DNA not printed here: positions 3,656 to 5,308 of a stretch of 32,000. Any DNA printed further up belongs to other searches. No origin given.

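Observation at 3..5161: Giant SF1 helicase / DUF559-like nuclease fusion translationally coupled to a 451-aa coiled-coil partner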

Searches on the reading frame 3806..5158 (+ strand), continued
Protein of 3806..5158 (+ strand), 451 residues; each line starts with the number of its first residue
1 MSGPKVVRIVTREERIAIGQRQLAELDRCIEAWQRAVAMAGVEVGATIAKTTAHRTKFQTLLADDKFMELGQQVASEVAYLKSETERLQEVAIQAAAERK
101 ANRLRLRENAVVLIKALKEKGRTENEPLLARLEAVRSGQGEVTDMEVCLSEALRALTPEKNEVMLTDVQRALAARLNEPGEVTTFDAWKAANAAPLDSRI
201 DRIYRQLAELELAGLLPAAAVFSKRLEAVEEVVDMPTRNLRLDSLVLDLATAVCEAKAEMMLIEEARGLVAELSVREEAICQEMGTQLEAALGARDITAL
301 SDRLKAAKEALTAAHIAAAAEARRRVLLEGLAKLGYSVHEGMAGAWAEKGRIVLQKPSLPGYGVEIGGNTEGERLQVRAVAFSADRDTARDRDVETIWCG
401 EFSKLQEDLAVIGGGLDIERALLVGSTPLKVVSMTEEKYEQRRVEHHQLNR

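Call 25: find_related_loci(query=A1, collection=genome_contigs, flank=10000)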
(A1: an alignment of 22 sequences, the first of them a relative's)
Query A1 (451 aa) in genome_contigs; peptide patterns used: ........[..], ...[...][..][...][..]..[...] (x = any residue, [..] = any of these).
222 stretches matched a pattern; 206 encode a relative of the query (tblastn E <= 1e-3); the best 80 are kept; 80 distinct loci.
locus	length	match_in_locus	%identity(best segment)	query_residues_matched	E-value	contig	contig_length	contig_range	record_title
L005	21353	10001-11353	87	1-451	0e+0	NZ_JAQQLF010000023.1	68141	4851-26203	Vogesella aquatica strain DC21W DC21W_ctg023, whole genome shotgun sequence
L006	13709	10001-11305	40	1-436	2e-84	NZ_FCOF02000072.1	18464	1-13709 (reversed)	Caballeronia catudaia isolate LMG 29318, whole genome shotgun sequence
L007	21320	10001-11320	43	1-440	3e-83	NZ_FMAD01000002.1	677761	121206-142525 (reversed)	Cupriavidus alkaliphilus strain ASC-732, whole genome shotgun sequence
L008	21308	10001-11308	41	1-437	1e-82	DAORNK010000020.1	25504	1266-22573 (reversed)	MAG TPA_asm: Rubrivivax sp. isolate AMR_MDS_5449 NODE_1492_length_25504_cov_5.755432, whole genome shotgun sequence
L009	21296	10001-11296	44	1-432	1e-81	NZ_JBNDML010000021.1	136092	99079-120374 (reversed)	Paraburkholderia sp. GAS42 Ga0573056_21, whole genome shotgun sequence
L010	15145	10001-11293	42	1-432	8e-81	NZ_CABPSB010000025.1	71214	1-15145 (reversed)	Pandoraea anhela strain LMG 31108, whole genome shotgun sequence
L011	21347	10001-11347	40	1-450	2e-79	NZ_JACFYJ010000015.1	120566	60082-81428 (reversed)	Paraburkholderia bengalensis strain IR64_4_BI NODE_15_length_120566_cov_106.923149, whole genome shotgun sequence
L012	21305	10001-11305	40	1-436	2e-79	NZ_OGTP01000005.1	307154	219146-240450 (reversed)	Caballeronia novacaledonica strain LMG 28615, whole genome shotgun sequence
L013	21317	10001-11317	40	1-438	4e-79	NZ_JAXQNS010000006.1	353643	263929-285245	Pseudomonas sp. RP23018S RP23018S_contig_6, whole genome shotgun sequence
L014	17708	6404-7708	40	1-436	7e-79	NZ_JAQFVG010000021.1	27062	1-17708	Caballeronia sp. BR00000012568055 Tri_hen_jcf7180000123958, whole genome shotgun sequence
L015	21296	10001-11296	44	1-433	2e-78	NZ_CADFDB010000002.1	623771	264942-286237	Burkholderia metallica strain LMG 24068, whole genome shotgun sequence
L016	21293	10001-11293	39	1-432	3e-78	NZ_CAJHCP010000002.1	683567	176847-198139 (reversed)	Paraburkholderia metrosideri strain LMG 28140 isolate LMG 28140, whole genome shotgun sequence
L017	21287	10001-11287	41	1-432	2e-77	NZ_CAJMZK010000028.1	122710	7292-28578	Paraburkholderia sp. J67 28, whole genome shotgun sequence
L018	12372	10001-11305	39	1-432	1e-77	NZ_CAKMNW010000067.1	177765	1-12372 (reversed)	Candidatus Nitrotoga sp. M5, whole genome shotgun sequence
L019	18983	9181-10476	43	1-433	1e-76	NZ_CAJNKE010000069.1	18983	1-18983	Burkholderia sp. LMG 13014 isolate Burkholderia_sp._BCC1289, whole genome shotgun sequence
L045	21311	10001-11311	40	1-438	3e-68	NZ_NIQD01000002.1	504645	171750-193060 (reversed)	Pseudomonas paraeruginosa strain ATCC 9027 NODE_2_length_504645_cov_63.9523, whole genome shotgun sequence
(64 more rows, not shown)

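Call 36: search_solved_structures(query=L001:3942-10001:+, max_evalue=0.001)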
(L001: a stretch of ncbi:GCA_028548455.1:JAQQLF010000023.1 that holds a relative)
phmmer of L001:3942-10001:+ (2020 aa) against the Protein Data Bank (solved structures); distinct sequences matched with E-value up to 0.001: 845 (the best 60 are shown).
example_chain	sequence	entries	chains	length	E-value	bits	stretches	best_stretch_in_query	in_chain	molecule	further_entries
3ubd_A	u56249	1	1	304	5.3e-13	50.3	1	126-273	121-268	Ribosomal protein S6 kinase alpha-3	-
4el9_A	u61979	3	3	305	5.4e-13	50.3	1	126-273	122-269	Ribosomal protein S6 kinase alpha-3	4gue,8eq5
7opo_A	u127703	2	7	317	5.9e-13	50.2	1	126-273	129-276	Ribosomal protein S6 kinase alpha-3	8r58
8xfy_A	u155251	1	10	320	6.1e-13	50.1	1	126-273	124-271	Ribosomal protein S6 kinase alpha-3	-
4nus_A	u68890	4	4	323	6.2e-13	50.1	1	126-273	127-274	Ribosomal protein S6 kinase alpha-3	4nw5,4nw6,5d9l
3g51_A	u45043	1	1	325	6.3e-13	50.1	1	126-273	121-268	Ribosomal protein S6 kinase alpha-3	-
5d9k_A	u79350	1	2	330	6.6e-13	50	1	126-273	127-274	Ribosomal protein S6 kinase alpha-3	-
4b3g_A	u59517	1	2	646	4.6e-12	47.2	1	867-945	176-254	DNA-BINDING PROTEIN SMUBP-2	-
4b3f_X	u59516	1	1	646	4.6e-12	47.2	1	867-945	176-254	DNA-BINDING PROTEIN SMUBP-2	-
4rlo_A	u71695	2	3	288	4.7e-12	47.2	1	99-273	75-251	Ribosomal protein S6 kinase beta-1 | p70S6K1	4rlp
4l3j_A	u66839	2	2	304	5.4e-12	47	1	99-273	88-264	RPS6KB1 protein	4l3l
3a60_A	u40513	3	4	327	6.6e-12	46.7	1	100-273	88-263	Ribosomal protein S6 kinase beta-1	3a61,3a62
3we4_A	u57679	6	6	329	6.7e-12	46.7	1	100-273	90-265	Ribosomal protein S6 kinase beta-1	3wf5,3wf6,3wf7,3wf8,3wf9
7n91_A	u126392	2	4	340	7.1e-12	46.6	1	100-273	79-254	Ribosomal protein S6 kinase beta-1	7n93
4l42_A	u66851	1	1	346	7.5e-12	46.5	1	100-273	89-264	RPS6KB1 protein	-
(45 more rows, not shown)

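Call 37: search_solved_structures(query=A1, max_evalue=1)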
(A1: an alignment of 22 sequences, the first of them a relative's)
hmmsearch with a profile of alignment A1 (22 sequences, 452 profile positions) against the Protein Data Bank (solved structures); distinct sequences matched with E-value up to 1: 4.
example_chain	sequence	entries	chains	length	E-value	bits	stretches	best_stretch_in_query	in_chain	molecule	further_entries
8ccr_A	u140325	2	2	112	0.0014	21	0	143-181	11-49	4D2 (mutant T19D)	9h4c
7ah0_A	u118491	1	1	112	0.0019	20.6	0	143-181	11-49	4D2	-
9i38_A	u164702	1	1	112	0.042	16.2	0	145-178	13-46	m4D2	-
9s1t_A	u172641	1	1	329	0.07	15.4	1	62-132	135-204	De novo designed helical barrel - 6H5L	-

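Call 42: predict_structure(alignment_id=A1)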
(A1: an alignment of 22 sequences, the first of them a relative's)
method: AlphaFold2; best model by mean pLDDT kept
length: 451 residues; sequences in the alignment: 22
mean_pLDDT: 82.5   pTM: 0.69
mean pLDDT of the five models: 82.5, 80.6, 80.1, 79.4, 72.5
residues with pLDDT >= 90: 106; 70-90: 283; 50-70: 46; < 50: 16
segments of 3 or more residues with pLDDT < 50: 436-451
pLDDT, mean of each block of 10 residues (from residue 1): 78 88 89 87 76 90 91 93 91 89 86 86 83 87 86 76 62 66 64 71 92 86 89 86 93 90 89 87 93 89 92 86 87 88 82 88 82 79 85 84 87 83 76 54 32 31
secondary structure, 60 per line:
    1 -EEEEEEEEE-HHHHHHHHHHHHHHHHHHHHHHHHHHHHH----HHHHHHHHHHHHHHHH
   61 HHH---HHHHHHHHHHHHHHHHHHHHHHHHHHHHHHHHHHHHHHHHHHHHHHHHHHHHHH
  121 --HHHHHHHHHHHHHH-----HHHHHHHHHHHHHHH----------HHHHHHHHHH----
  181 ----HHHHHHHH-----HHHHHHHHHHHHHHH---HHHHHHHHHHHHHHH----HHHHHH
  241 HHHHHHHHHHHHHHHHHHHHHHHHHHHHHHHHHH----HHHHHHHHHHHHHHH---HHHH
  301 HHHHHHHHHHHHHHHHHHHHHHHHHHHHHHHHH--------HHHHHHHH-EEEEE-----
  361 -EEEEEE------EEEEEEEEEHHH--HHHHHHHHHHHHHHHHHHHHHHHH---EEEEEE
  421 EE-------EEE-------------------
elements in order: E2-10 H12-40 H45-63 H67-120 H123-136 H142-156 H167-176 H185-192 H198-212 H216-230 H235-274 H279-293 H297-333 H342-349 E351-355 E362-367 E374-382 H388-411 E415-422 E430-432

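Call 44: search_solved_structures(query=L001:3942-4961:+, max_evalue=0.00001, show_alignments=2)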
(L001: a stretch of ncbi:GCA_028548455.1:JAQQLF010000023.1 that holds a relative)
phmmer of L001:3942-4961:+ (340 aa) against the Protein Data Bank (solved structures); distinct sequences matched with E-value up to 0.00001: 696 (the best 60 are shown).
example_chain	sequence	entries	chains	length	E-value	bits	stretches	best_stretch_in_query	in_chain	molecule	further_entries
3ubd_A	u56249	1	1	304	4.3e-14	55.6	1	126-273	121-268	Ribosomal protein S6 kinase alpha-3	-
4el9_A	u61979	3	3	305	4.3e-14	55.6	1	126-273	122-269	Ribosomal protein S6 kinase alpha-3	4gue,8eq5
7opo_A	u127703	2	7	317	4.6e-14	55.5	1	126-273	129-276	Ribosomal protein S6 kinase alpha-3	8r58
4nus_A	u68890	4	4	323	4.7e-14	55.5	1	126-273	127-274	Ribosomal protein S6 kinase alpha-3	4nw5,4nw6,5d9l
8xfy_A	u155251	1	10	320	4.8e-14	55.4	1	126-273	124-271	Ribosomal protein S6 kinase alpha-3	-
5d9k_A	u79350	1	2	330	4.9e-14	55.4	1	126-273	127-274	Ribosomal protein S6 kinase alpha-3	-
3g51_A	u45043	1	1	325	5e-14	55.4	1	126-273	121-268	Ribosomal protein S6 kinase alpha-3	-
4rlo_A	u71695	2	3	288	4e-13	52.4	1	99-273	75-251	Ribosomal protein S6 kinase beta-1 | p70S6K1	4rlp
4l3j_A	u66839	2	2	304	4.6e-13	52.2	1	99-273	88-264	RPS6KB1 protein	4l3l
3a60_A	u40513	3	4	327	5.6e-13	51.9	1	100-273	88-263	Ribosomal protein S6 kinase beta-1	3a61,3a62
3we4_A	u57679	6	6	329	5.7e-13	51.9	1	100-273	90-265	Ribosomal protein S6 kinase beta-1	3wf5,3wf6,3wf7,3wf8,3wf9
7n91_A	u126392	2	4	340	6.2e-13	51.8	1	100-273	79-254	Ribosomal protein S6 kinase beta-1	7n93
4l42_A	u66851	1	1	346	6.4e-13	51.7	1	100-273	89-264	RPS6KB1 protein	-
4l43_A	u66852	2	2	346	6.5e-13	51.7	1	100-273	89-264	RPS6KB1 protein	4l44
4l45_A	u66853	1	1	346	6.5e-13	51.7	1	100-273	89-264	RPS6KB1 protein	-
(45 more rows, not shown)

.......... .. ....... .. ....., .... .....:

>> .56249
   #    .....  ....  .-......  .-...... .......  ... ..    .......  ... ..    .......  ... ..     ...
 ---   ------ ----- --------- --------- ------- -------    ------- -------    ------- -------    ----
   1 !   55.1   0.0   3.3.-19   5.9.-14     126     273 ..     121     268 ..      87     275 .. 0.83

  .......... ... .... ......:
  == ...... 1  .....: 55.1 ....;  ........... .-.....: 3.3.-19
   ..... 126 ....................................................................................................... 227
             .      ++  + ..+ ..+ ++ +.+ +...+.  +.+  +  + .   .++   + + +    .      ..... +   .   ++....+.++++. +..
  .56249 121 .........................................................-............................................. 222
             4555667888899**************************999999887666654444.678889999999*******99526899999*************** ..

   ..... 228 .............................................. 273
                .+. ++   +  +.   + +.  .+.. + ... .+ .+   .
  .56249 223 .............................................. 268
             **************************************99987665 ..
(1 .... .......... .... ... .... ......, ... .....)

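Call 46: fold_search(model_id=the predicted structure, library=pdb)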
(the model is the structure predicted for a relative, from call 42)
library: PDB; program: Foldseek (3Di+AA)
matches with E <= 10: 77; with E <= 0.001: 0
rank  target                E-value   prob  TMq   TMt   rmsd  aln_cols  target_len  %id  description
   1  7rmx                  1.9e+00  0.15  0.14  0.23  19.2       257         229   18  Structure of De Novo designed tunable symmetric protein pockets (released 2022-08-03)
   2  7ung_D3               1.9e+00  0.04  0.09  0.13  45.5       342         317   15  48-nm repeat of the human respiratory doublet microtubule (released 2022-10-05)
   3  7unh_A                2.3e+00  0.08  0.13  0.21  24.6       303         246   15  De novo designed chlorophyll dimer protein in apo state, SP2 (released 2023-04-19)
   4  7sss_E                2.8e+00  0.15  0.11  0.26  24.7       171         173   15  Structure of the NADH-bound human COQ7:COQ9 complex by single-particle electron cryo-microscopy (released 2022-11-02)
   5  8to0_Af               2.8e+00  0.03  0.08  0.11  45.4       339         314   13  48-nm repeating structure of doublets from mouse sperm flagella (released 2023-11-01)
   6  5cwp                  3.0e+00  0.07  0.11  0.19  23.6       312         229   14  Crystal structure of de novo designed helical repeat protein DHR79 (released 2015-12-16)
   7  3e0s_A                3.1e+00  0.04  0.10  0.13  27.1       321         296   13  Crystal structure of an uncharacterized protein from Chlorobium tepidum (released 2008-08-26)
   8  8yfu_B                3.3e+00  0.06  0.13  0.10  33.0       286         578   13  Cryo EM structure of human phosphate channel XPR1 at intermediate state (released 2024-10-09)
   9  6xi6                  3.4e+00  0.04  0.10  0.15  25.4       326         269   18  Hierarchical design of multi-scale protein complexes by combinatorial assembly of oligomeric helical bundle and repeat p (released 2021-06-02)
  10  7na7_R                3.8e+00  0.06  0.13  0.19  26.3       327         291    9  Structures of human ghrelin receptor-Gi complexes with ghrelin and a synthetic agonist (released 2021-12-15)
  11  9drl_B                3.8e+00  0.05  0.14  0.16  23.4       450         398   14  Cryo-EM structure of the T33-549 tetrahedral cage (released 2025-08-06)
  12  7udn_A                3.8e+00  0.04  0.11  0.15  30.9       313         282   17  Crystal structure of designed helical repeat protein RPB_PLP1_R6 in alternative conformation 2 (released 2023-03-22)
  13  3msv_A                3.8e+00  0.02  0.09  0.11  28.6       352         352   14  The hypoxic regulator of sterol synthesis Nro1 is a nuclear import adaptor (released 2011-04-20)
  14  3dpt_A                3.9e+00  0.21  0.11  0.16   3.7        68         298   15  COR domain of Rab family protein (Roco) (released 2008-08-12)
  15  6hlu_B                4.1e+00  0.18  0.12  0.07   4.6        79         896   13  Crystal structure of the LRR-Roc-COR domain of the Chlorobium tepidum Roco protein (released 2018-12-26)
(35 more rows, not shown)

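Call 55: search_dna_similar(query=window:3806-5158:+, collection=plasmids, mode=protein, max_rows=15)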
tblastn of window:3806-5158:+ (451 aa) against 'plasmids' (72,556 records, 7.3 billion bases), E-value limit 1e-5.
Records with a match: 11; places in all: 11; records where one place covers at least 80% of the query: 10.
Best place of each record, by identity: <60% 11.
By first word of the organism name: Rhizobium 8; Caballeronia 1; Microvirga 1; Roseomonas 1.
By predicted mobility (MOB-suite, as given by PLSDB): non-mobilizable 5; conjugative 5; mobilizable 1.
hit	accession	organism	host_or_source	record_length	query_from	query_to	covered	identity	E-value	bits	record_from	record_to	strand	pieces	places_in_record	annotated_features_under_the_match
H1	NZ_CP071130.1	Caballeronia sp. M1242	Homo sapiens,ETA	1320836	1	432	96%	39.6%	1e-64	232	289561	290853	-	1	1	none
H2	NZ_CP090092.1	Rhizobium leguminosarum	Galega,Cell culture,Plant nodule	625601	1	438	97%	36.8%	2e-40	162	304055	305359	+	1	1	hypothetical protein | AAA domain-containing protein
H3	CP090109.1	Rhizobium leguminosarum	Trifolium ambiguum,Cell culture,Plant ...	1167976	1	438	97%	36.1%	2e-42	167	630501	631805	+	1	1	hypothetical protein | AAA domain-containing protein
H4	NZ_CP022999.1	Rhizobium sp. 11515TR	Cell culture,agricultural soil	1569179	1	438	97%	36.0%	2e-43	170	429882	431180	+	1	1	none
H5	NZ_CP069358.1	Microvirga sp. VF16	Vachellia farnesiana,Cell culture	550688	1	443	98%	34.1%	5e-28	125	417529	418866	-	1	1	hypothetical protein | AAA domain-containing protein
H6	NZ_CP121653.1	Rhizobium sp. CB3171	Calliandra calothyrsus,cell culture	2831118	1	438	97%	34.1%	1e-39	159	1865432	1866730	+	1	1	record has no annotation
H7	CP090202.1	Rhizobium leguminosarum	Trifolium ambiguum,Cell culture,nodule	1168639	1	416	92%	35.8%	2e-37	153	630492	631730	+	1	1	hypothetical protein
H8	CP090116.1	Rhizobium leguminosarum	Trifolium ambiguum,Cell culture,Plant ...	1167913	1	414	92%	36.0%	4e-38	155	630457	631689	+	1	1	hypothetical protein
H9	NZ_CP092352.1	Rhizobium sp. C104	Cell culture,nodule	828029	1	413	92%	35.6%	2e-35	147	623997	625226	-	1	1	hypothetical protein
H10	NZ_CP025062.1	Roseomonas mucosa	Homo sapiens,Clinical, healthy, human ...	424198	1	434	96%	32.5%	4e-32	137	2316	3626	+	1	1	hypothetical protein | AAA domain-containing protein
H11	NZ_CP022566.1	Rhizobium leguminosarum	Root nodule,Pisum sativum root-nodule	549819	333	438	24%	47.7%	1e-18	97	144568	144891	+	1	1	hypothetical protein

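Call 56: search_dna_similar(query=window:3806-5158:+, collection=phages, mode=protein, max_rows=10)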
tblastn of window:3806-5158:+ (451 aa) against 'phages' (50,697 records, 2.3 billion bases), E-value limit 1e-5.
No match.

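Call 57: get_annotated_region(hit=H2, flank=11000)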
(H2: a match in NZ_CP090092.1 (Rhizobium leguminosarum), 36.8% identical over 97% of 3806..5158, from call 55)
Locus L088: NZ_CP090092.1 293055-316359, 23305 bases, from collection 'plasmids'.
description: Rhizobium leguminosarum strain Gr 12/7 plasmid pRLgr12_2, complete sequence
organism: Rhizobium leguminosarum (NCBI taxid 384)
taxonomy: Bacteria; Pseudomonadota; Alphaproteobacteria; Hyphomicrobiales; Rhizobiaceae; Rhizobium; Rhizobium leguminosarum
host: -; source: Galega,Cell culture,Plant nodule; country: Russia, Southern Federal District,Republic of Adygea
typing (MOB-suite, as given by PLSDB): conjugative; relaxase MOBQ; mating-pair formation MPF_T
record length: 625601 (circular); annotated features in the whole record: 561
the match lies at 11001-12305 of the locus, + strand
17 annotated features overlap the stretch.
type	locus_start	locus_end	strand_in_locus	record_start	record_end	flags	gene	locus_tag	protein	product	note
CDS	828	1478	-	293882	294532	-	-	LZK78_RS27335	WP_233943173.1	hypothetical protein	-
CDS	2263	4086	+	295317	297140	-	-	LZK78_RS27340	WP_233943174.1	AAA family ATPase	-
CDS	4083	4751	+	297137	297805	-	-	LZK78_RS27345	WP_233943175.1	4Fe-4S single cluster domain-containing protein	-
CDS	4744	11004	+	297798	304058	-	-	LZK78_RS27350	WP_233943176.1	AAA domain-containing protein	-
CDS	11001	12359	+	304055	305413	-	-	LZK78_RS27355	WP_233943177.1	hypothetical protein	-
CDS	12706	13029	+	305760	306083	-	-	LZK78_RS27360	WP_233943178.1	hypothetical protein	-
CDS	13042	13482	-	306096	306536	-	-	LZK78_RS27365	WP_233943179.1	hypothetical protein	-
CDS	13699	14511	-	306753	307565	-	istB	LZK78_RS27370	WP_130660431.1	IS21-like element helper ATPase IstB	-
CDS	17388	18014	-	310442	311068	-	-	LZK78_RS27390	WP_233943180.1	HEAT repeat domain-containing protein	-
CDS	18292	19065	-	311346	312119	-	-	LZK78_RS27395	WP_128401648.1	DUF3658 domain-containing protein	-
CDS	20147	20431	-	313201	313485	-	-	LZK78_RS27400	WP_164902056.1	hypothetical protein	-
CDS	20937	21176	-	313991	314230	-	-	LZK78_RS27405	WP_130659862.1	DUF2934 domain-containing protein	-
CDS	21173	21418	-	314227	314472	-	-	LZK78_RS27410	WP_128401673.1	hypothetical protein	-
CDS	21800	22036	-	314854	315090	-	-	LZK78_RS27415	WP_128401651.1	hypothetical protein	-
CDS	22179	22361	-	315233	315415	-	-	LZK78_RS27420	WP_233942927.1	DUF3606 domain-containing protein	-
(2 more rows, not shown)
